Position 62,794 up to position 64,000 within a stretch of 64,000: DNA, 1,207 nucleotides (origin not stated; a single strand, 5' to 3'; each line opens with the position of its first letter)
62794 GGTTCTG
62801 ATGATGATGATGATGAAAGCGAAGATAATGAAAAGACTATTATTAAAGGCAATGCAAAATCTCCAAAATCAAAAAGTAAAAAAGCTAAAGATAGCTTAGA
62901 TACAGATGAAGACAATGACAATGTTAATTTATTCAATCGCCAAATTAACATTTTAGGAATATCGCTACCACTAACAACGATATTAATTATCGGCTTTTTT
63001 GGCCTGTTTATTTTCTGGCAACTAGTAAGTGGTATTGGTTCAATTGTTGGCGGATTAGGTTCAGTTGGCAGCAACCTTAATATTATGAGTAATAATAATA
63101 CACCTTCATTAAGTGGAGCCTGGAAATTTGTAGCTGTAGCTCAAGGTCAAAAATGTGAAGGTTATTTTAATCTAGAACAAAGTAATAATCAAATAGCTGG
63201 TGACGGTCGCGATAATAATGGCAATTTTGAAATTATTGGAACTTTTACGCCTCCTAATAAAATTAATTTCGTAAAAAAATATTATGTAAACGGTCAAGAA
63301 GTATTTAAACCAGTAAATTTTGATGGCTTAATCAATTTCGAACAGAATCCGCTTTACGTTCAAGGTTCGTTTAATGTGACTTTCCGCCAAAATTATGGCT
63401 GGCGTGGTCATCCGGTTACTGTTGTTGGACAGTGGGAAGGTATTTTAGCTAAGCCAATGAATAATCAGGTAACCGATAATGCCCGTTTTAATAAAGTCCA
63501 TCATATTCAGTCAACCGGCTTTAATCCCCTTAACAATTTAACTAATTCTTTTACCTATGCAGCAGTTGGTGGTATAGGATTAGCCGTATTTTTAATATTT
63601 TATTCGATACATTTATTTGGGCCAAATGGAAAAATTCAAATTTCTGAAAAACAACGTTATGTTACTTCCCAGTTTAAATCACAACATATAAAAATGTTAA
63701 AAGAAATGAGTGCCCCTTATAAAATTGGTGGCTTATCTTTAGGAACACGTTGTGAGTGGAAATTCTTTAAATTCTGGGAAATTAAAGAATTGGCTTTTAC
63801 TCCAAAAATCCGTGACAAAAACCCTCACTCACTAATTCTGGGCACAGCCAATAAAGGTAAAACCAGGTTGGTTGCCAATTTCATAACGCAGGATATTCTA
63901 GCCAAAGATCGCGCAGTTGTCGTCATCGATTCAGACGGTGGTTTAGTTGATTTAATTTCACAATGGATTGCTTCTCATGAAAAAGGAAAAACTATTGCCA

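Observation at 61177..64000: Unlisted ORF of more than 940 codons: zinc ribbon, repeat-rich arm, two TM helices and a coupling-protein-like ATPase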

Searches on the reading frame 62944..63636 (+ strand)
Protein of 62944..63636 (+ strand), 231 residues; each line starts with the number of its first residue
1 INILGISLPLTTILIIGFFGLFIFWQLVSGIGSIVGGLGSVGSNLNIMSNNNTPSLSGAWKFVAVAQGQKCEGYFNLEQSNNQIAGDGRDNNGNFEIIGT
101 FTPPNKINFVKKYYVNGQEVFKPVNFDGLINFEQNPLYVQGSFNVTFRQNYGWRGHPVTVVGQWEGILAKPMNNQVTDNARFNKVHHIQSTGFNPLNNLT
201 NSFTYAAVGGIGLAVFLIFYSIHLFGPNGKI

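Call 40: predict_structure(alignment_id=A2)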
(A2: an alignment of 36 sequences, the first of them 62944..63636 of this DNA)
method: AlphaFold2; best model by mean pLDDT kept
length: 231 residues; sequences in the alignment: 36
mean_pLDDT: 82.5   pTM: 0.61
mean pLDDT of the five models: 82.5, 82.3, 81.3, 79.9, 79.5
residues with pLDDT >= 90: 125; 70-90: 51; 50-70: 30; < 50: 25
segments of 3 or more residues with pLDDT < 50: 35-48, 186-194
pLDDT, mean of each block of 10 residues (from residue 1): 67 87 81 48 46 88 97 96 95 96 96 91 96 96 95 90 98 66 51 52 84 93 88 75
secondary structure, 60 per line:
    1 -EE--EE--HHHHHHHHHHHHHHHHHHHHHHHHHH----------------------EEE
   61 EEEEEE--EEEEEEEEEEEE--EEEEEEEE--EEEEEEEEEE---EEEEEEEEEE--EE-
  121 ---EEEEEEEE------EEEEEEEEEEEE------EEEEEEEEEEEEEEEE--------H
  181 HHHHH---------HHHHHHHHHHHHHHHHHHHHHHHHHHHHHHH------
elements in order: H10-35 E58-66 E69-80 E83-90 E93-102 E106-115 E124-131 E138-149 E156-171 H180-185 H195-225

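Call 43: fold_search(model_id=the predicted structure, library=pdb)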
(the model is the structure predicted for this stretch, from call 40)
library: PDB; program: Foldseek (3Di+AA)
matches with E <= 10: 1247; with E <= 0.001: 27
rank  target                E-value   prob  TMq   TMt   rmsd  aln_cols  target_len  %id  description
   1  3ew2_F                1.2e-04  1.00  0.38  0.68   6.3       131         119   15  Crystal structure of rhizavidin-biotin complex (released 2008-12-23)
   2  4jnj_A                1.6e-04  1.00  0.40  0.76   3.3       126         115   14  Structure based engineering of streptavidin monomer with a reduced biotin dissociation rate (released 2013-05-29)
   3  6hdt_D                1.6e-04  1.00  0.36  0.65   3.9       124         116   14  crystal structure of short afifavidin - biotin complex (released 2018-11-14)
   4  6hdv_A                2.2e-04  1.00  0.36  0.56   6.5       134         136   15  The crystal structure of intact afifavidin apo form (released 2018-11-14)
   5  4jnj_C                2.9e-04  1.00  0.38  0.75   3.4       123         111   15  Structure based engineering of streptavidin monomer with a reduced biotin dissociation rate (released 2013-05-29)
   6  6rtq_A                2.9e-04  1.00  0.37  0.57   7.1       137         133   14  Hoefavidin P61C mutant generates a stabilized octamer (released 2019-08-14)
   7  6hdt_B                3.1e-04  1.00  0.36  0.60   4.1       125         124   14  crystal structure of short afifavidin - biotin complex (released 2018-11-14)
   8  6hds_B                3.7e-04  1.00  0.36  0.60   4.1       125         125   14  Crystal Structure of apo short afifavidin (released 2018-11-14)
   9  6hds_A                3.7e-04  1.00  0.36  0.60   4.2       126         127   14  Crystal Structure of apo short afifavidin (released 2018-11-14)
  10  4z6j_A                3.7e-04  1.00  0.36  0.57   7.2       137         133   14  Crystal structure of apo intact hoefavidin (released 2015-07-15)
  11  8ast_D                4.1e-04  1.00  0.32  0.55   4.6       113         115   12  The Crystal structure of short F46Y agroavidin - apo (released 2023-04-12)
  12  6zyt_AAA              4.8e-04  1.00  0.37  0.73   3.3       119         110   14  Monomeric streptavidin with a conjugated biotinylated pyrrolidine (released 2021-08-18)
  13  4jnj_B                5.7e-04  1.00  0.39  0.74   3.4       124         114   14  Structure based engineering of streptavidin monomer with a reduced biotin dissociation rate (released 2013-05-29)
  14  6hds_D                6.4e-04  1.00  0.35  0.64   4.1       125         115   14  Crystal Structure of apo short afifavidin (released 2018-11-14)
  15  8an6_B                6.4e-04  1.00  0.29  0.47   5.5       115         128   11  The Crystal structure of wt apo agroavidin - biotin complex (released 2023-04-12)
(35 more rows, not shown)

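Call 78: fold_search(model_id=the predicted structure, library=viral)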
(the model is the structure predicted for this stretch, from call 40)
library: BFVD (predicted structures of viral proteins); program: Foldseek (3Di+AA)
matches with E <= 10: 910; with E <= 0.001: 1
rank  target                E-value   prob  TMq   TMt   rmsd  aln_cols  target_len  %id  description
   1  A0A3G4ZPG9            4.7e-04  1.00  0.34  0.45  12.5       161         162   14  Uncharacterized protein [Barrevirus sp.]
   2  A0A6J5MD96            2.5e-03  1.00  0.37  0.74   4.8       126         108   14  Uncharacterized protein [uncultured Caudovirales phage]
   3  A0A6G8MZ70            5.6e-03  0.99  0.32  0.35  11.0       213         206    8  Uncharacterized protein [Cedratvirus kamchatka]
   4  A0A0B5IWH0            5.9e-03  0.99  0.34  0.26  16.2       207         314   13  Uncharacterized protein [Pandoravirus inopinatum]
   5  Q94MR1                6.6e-03  0.97  0.27  0.39  11.2       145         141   10  p58 [Myxococcus phage Mx8]
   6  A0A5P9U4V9            1.1e-02  0.11  0.09  0.12  22.8       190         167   10  (no name in the UniProt tables at hand)
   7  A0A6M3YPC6            1.5e-02  0.15  0.13  0.06  20.1       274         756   10  (no name in the UniProt tables at hand)
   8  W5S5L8                1.6e-02  0.72  0.25  0.23  13.6       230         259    9  Uncharacterized protein [Pithovirus sibericum]
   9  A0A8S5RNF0            1.7e-02  0.99  0.33  0.35   9.7       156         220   12  SMODS-associating 2TM beta-strand rich effector domain-containing protein [virus sp. ctBS918]
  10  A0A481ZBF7            2.0e-02  0.23  0.14  0.12  18.0       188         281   10  Transmembrane protein [Pithovirus LCPAC401]
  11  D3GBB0                2.1e-02  0.60  0.22  0.23  15.7       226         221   10  p25 [Fig mild mottle-associated virus]
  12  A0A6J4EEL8            2.2e-02  0.75  0.24  0.21   8.6       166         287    8  Uncharacterized protein [Escherichia phage EK010]
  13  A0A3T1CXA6            2.6e-02  0.94  0.28  0.31   9.6       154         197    9  Uncharacterized protein [Acanthamoeba castellanii medusavirus J1]
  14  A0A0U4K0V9            2.7e-02  0.30  0.16  0.07  16.1       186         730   11  Minor tail protein [Arthrobacter phage Rings]
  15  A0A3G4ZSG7            2.9e-02  0.63  0.22  0.22  21.4       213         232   10  Uncharacterized protein [Terrestrivirus sp.]
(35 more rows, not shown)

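Call 79: search_protein_representatives(alignment_id=A2)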
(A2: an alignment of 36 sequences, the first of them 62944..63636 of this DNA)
Query: 36 sequences, 712 profile positions. Proteins with E-value up to 0.001 (for the whole library): 13640; up to 1e-10: 7680; up to 1e-30: 1150. The best 150 are listed.
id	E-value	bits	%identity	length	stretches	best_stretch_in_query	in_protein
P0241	0.0e+00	1052.3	-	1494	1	41-709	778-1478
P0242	0.0e+00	1046.7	-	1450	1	35-708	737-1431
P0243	0.0e+00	1038.7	-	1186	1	13-706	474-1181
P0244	0.0e+00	1032.4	-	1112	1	15-705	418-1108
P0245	0.0e+00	1031.7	-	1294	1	25-711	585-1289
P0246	0.0e+00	1026.6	-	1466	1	42-708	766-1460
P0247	0.0e+00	1025.1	-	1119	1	14-706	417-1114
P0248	0.0e+00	1024.2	-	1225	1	26-708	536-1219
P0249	0.0e+00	1021.4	-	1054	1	39-708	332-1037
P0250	0.0e+00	1020.3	-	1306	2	25-708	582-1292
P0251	0.0e+00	1019.7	-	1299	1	17-709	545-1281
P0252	0.0e+00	1017.4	-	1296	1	11-710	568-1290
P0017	0.0e+00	1014.8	-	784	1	38-709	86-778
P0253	0.0e+00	1010.7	-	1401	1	18-709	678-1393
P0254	6.0e-298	1006.7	-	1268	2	35-706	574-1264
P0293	3.6e-230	782.6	-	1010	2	43-707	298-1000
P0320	8.1e-72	259.2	-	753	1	196-687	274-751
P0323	1.8e-66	241.5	-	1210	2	281-605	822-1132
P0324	5.8e-65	236.5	-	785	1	263-631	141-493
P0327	3.8e-63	230.5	-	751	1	245-631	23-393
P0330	2.6e-61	224.4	-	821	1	274-631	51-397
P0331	5.3e-61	223.4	-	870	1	182-642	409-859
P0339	3.9e-57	210.6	-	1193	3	280-612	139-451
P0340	2.0e-56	208.3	-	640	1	237-631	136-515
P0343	1.1e-55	205.9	-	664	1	280-620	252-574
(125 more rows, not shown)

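Call 80: search_protein_families(library=pfam, proteins=[P0323, P0324, P0327, P0330, P0331, P0339, P0340, P0343, P0320, P0241], max_evalue=0.001)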
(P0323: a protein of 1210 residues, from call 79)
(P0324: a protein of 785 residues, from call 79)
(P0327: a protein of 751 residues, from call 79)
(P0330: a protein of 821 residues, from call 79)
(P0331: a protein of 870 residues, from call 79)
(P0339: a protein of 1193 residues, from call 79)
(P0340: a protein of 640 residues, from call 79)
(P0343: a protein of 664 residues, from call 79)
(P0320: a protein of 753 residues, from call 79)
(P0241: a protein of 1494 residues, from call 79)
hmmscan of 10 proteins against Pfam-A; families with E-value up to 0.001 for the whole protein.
P0323 (1210 aa): 19 families
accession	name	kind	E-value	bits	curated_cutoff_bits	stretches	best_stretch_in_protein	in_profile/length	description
PF10412.15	TrwB_AAD_bind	-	4.1e-20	72.5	20.5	2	620-696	227-304/387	Type IV secretion-system coupling protein DNA-binding domain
PF01935.23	DUF87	-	3.3e-14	53.9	23.2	1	377-422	17-62/220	Helicase HerA, central domain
PF12696.13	TraG-D_C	-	3.3e-12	46.9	22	1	643-702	3-66/126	TraM recognition site of TraD and TraG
PF02534.20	T4SS-DNA_transf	-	8e-10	38.6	20.1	1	583-683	247-345/468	Type IV secretory system Conjugative DNA transfer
PF01580.24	FtsK_SpoIIIE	-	1.9e-09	37.8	24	1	374-407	28-62/221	FtsK/SpoIIIE family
PF25199.1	nSTAND_NTPase5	-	4.9e-09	36.6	34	1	376-449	32-108/145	Novel STAND NTPase 5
PF13401.12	AAA_22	-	6.7e-09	36.6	27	0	383-408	4-29/130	AAA domain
PF13191.12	AAA_16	-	1.5e-07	32.5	32.6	0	820-861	24-63/167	AAA ATPase domain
PF13555.12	AAA_29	-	2.7e-06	27.5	27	0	822-837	24-39/61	P-loop containing region of AAA domain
PF20720.3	nSTAND3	-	4.8e-06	26.8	27.2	0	383-418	16-51/155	Novel STAND NTPase 3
PF00005.33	ABC_tran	-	1.1e-05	26.5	25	0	385-405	12-32/137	ABC transporter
PF05729.18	NACHT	-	5.5e-05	23.5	26.7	0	386-412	2-27/167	NACHT domain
PF24389.1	ORC-CDC6-like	-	8.4e-05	21.9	27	0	382-407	30-55/571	ORC-CDC6-like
PF03193.22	RsgA_GTPase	-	0.00027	21.2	30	0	821-843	107-129/174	RsgA GTPase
PF05872.18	HerA_C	-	0.00045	19.4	22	0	369-412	6-49/502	Helicase HerA-like C-terminal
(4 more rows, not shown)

P0324 (785 aa): 4 families
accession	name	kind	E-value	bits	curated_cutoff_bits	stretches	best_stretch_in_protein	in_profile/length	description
PF10412.15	TrwB_AAD_bind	-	8.9e-09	35.1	20.5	1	157-449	14-286/387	Type IV secretion-system coupling protein DNA-binding domain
PF02534.20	T4SS-DNA_transf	-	4.5e-08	32.8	20.1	0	327-475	224-376/468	Type IV secretory system Conjugative DNA transfer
PF12696.13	TraG-D_C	-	8.8e-08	32.6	22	1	409-473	1-70/126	TraM recognition site of TraD and TraG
PF01935.23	DUF87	-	2.5e-07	31.5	23.2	1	158-277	23-138/220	Helicase HerA, central domain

P0327 (751 aa): 4 families
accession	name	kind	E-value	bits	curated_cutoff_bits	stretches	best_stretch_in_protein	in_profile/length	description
PF10412.15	TrwB_AAD_bind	-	1.3e-11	44.4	20.5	1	57-370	14-311/387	Type IV secretion-system coupling protein DNA-binding domain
PF12696.13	TraG-D_C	-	1.9e-07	31.5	22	1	309-376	1-74/126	TraM recognition site of TraD and TraG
PF01935.23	DUF87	-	2.8e-07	31.3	23.2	1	60-215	25-176/220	Helicase HerA, central domain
PF02534.20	T4SS-DNA_transf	-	1.6e-06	27.7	20.1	1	195-379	193-380/468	Type IV secretory system Conjugative DNA transfer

P0330 (821 aa): 6 families
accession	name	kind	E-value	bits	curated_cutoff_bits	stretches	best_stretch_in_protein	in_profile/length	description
PF12728.13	HTH_17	-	2.5e-16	60.1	27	1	763-812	1-50/51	Helix-turn-helix domain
PF02534.20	T4SS-DNA_transf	-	3.5e-09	36.5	20.1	1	207-398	201-394/468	Type IV secretory system Conjugative DNA transfer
PF10412.15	TrwB_AAD_bind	-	2.8e-08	33.5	20.5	1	57-354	14-287/387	Type IV secretion-system coupling protein DNA-binding domain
PF12696.13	TraG-D_C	-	6.8e-08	32.9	22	1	313-382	1-76/126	TraM recognition site of TraD and TraG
PF01935.23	DUF87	-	5.1e-06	27.2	23.2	1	59-151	24-103/220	Helicase HerA, central domain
PF01580.24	FtsK_SpoIIIE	-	0.00029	20.8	24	1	22-80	8-61/221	FtsK/SpoIIIE family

P0331 (870 aa): 8 families
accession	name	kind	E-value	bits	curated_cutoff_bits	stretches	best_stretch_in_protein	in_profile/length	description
PF00069.31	Pkinase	-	1.4e-45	156.2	31.7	1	82-346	2-259/263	Protein kinase domain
PF07714.23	PK_Tyr_Ser-Thr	-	2.3e-30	106.2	23.1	1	83-339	3-249/258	Protein tyrosine and serine/threonine kinase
PF01935.23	DUF87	-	1.6e-07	32.1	23.2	1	506-549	23-66/220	Helicase HerA, central domain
PF13191.12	AAA_16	-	3e-06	28.3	32.6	1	500-579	18-103/167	AAA ATPase domain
PF10412.15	TrwB_AAD_bind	-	8.5e-06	25.3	20.5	1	501-553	10-61/387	Type IV secretion-system coupling protein DNA-binding domain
PF01636.29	APH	-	1.6e-05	25.2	23.2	0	179-234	147-200/239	Phosphotransferase enzyme family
PF03109.22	ABC1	-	0.00018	21.2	22.9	0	156-237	144-220/244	ABC1 atypical kinase-like domain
PF12775.13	AAA_7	-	0.00094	19.2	25.8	0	504-544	31-70/181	P-loop containing dynein motor region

P0339 (1193 aa): 15 families
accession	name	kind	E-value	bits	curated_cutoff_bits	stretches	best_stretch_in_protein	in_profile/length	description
PF10412.15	TrwB_AAD_bind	-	1.4e-18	67.4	20.5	1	573-699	7-128/387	Type IV secretion-system coupling protein DNA-binding domain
PF12696.13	TraG-D_C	-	5.8e-09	36.4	22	0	826-893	1-70/126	TraM recognition site of TraD and TraG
PF13191.12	AAA_16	-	1.2e-07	32.9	32.6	0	135-173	21-58/167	AAA ATPase domain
PF25199.1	nSTAND_NTPase5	-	1.2e-07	32.1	34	1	575-659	35-121/145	Novel STAND NTPase 5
PF01580.24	FtsK_SpoIIIE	-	1.7e-07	31.4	24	0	121-160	22-61/221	FtsK/SpoIIIE family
PF04851.21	ResIII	-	1.9e-07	31.6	22.5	0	135-183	20-70/164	Type III restriction enzyme, res subunit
PF01935.23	DUF87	-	5.5e-07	30.3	23.2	0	569-651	10-89/220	Helicase HerA, central domain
PF13401.12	AAA_22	-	1.7e-06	28.8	27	0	580-602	4-26/130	AAA domain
PF00270.35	DEAD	-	0.00015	22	26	0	137-181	13-60/167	DEAD/DEAH box helicase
PF24389.1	ORC-CDC6-like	-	0.00015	21.1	27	0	136-155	30-49/571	ORC-CDC6-like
PF13555.12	AAA_29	-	0.00025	21.2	27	0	583-598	24-39/61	P-loop containing region of AAA domain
PF00005.33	ABC_tran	-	0.00033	21.7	25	0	580-602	10-31/137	ABC transporter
PF20720.3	nSTAND3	-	0.00042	20.5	27.2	0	137-182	16-60/155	Novel STAND NTPase 3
PF02492.25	cobW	-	0.00058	19.9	20.7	0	142-175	4-36/180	CobW/HypB/UreG, nucleotide-binding domain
PF20703.3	nSTAND1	-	0.00067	19.8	27.1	0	578-607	29-59/379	Novel STAND NTPase 1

P0340 (640 aa): 3 families
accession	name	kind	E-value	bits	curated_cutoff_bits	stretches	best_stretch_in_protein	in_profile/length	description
PF10412.15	TrwB_AAD_bind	-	5.4e-09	35.8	20.5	1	168-502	9-322/387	Type IV secretion-system coupling protein DNA-binding domain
PF12696.13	TraG-D_C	-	2.6e-06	27.8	22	1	428-498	1-74/126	TraM recognition site of TraD and TraG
PF02534.20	T4SS-DNA_transf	-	1.6e-05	24.4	20.1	1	139-507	24-386/468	Type IV secretory system Conjugative DNA transfer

P0343 (664 aa): 5 families
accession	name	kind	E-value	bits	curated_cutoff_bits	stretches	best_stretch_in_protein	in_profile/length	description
PF10412.15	TrwB_AAD_bind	-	2e-08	34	20.5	1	252-541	16-285/387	Type IV secretion-system coupling protein DNA-binding domain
PF01935.23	DUF87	-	1.4e-07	32.3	23.2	1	252-482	24-217/220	Helicase HerA, central domain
PF02534.20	T4SS-DNA_transf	-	2.1e-06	27.3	20.1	0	250-542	43-344/468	Type IV secretory system Conjugative DNA transfer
PF12696.13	TraG-D_C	-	0.00068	20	22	0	502-542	1-42/126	TraM recognition site of TraD and TraG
PF13401.12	AAA_22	-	0.00099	19.9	27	0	253-294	7-33/130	AAA domain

P0320 (753 aa): 7 families
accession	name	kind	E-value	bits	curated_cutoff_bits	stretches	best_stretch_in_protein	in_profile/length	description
PF00069.31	Pkinase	-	9.2e-37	127.3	31.7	1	10-199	71-256/263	Protein kinase domain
PF07714.23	PK_Tyr_Ser-Thr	-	6.7e-24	85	23.1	1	7-196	71-250/258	Protein tyrosine and serine/threonine kinase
PF10412.15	TrwB_AAD_bind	-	1.3e-10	41.2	20.5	1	356-507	10-146/387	Type IV secretion-system coupling protein DNA-binding domain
PF04851.21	ResIII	-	3.2e-05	24.4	22.5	1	358-411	20-74/164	Type III restriction enzyme, res subunit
PF01935.23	DUF87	-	4.3e-05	24.1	23.2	1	361-448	23-99/220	Helicase HerA, central domain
PF03109.22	ABC1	-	5.4e-05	22.9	22.9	1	9-95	140-221/244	ABC1 atypical kinase-like domain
PF17667.7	Pkinase_fungal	-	0.00027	20.2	24.1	1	50-104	300-355/387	Fungal protein kinase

P0241 (1494 aa): 1 family
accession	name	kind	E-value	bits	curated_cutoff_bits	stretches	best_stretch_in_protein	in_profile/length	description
PF10412.15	TrwB_AAD_bind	-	2.5e-06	27.1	20.5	0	1039-1106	7-62/387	Type IV secretion-system coupling protein DNA-binding domain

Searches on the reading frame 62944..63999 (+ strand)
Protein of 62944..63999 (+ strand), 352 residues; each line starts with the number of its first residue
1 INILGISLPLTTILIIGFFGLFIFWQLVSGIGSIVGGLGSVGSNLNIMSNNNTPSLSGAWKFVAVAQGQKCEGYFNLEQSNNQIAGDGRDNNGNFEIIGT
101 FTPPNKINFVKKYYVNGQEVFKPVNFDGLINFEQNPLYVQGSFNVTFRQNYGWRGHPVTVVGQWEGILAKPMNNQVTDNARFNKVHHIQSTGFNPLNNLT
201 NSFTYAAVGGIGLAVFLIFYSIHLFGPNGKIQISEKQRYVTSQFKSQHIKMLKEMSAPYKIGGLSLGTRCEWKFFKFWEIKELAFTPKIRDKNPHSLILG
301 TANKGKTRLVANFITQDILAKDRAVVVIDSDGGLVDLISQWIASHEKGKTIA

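Call 8: find_homologous_proteins(query=window:62944-63999:+)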
Query window:62944-63999:+: 3062 candidates shared short words with the query, none scored E <= 0.001.
